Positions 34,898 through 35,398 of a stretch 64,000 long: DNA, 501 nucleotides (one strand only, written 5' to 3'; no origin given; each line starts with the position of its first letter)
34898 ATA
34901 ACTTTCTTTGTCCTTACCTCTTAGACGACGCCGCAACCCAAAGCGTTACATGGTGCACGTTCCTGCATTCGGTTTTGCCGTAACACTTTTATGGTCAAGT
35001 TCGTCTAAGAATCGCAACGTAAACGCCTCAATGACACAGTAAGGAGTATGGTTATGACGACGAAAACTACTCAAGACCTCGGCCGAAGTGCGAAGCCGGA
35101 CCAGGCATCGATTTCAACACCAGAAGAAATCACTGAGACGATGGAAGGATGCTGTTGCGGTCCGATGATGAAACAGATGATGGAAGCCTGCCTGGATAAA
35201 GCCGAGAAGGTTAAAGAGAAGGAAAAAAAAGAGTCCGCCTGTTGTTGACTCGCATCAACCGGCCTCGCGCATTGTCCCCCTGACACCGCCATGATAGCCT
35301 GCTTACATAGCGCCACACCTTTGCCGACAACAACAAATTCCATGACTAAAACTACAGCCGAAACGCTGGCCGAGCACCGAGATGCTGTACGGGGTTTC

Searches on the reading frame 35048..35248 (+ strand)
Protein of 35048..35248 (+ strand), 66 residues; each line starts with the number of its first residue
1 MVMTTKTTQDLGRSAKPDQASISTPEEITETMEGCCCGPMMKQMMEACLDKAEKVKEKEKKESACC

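Call 5: search_protein_families(library=pfam, proteins=[window:35048-35248:+], max_evalue=0.01)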
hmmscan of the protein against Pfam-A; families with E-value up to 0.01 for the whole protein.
window:35048-35248:+ (66 aa): 0 families

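Call 7: search_protein_families(library=ncbifam, proteins=[window:35048-35248:+], max_evalue=0.01)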
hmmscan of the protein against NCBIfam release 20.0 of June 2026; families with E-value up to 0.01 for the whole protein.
window:35048-35248:+ (66 aa): 0 families

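Call 21: find_homologous_proteins(query=window:35054-35248:+, max_evalue=0.01)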
Query window:35054-35248:+ (64 aa): 3 proteins with E <= 0.01 among 5 candidates.
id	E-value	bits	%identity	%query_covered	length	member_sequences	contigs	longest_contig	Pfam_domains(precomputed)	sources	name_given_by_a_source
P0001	3.8e-33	129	100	100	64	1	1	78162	-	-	-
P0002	4.1e-21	91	77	100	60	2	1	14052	-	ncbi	-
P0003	5.0e-21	91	84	88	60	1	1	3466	-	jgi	jgi:hypothetical protein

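Call 57: search_protein_representatives(alignment_id=A2)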
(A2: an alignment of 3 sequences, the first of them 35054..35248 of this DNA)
Query: 3 sequences, 60 profile positions. Proteins with E-value up to 0.001 (for the whole library): 7; up to 1e-10: 2; up to 1e-30: 0. The best 7 are listed.
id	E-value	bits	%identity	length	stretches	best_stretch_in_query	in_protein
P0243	9.3e-20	86.4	-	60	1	1-60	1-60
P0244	1.2e-17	79.6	-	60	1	1-60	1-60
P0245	7.4e-06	41.8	-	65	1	1-55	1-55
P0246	1.1e-05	41.3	-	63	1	1-53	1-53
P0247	9.2e-05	38.3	-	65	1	1-48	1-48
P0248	2.5e-04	37.0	-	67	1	1-50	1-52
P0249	3.1e-04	36.6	-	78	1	1-52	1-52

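Call 65: search_protein_families(library=pfam, proteins=[window:35054-35248:+], max_evalue=5)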
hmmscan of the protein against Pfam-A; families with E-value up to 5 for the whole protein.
window:35054-35248:+ (64 aa): 0 families
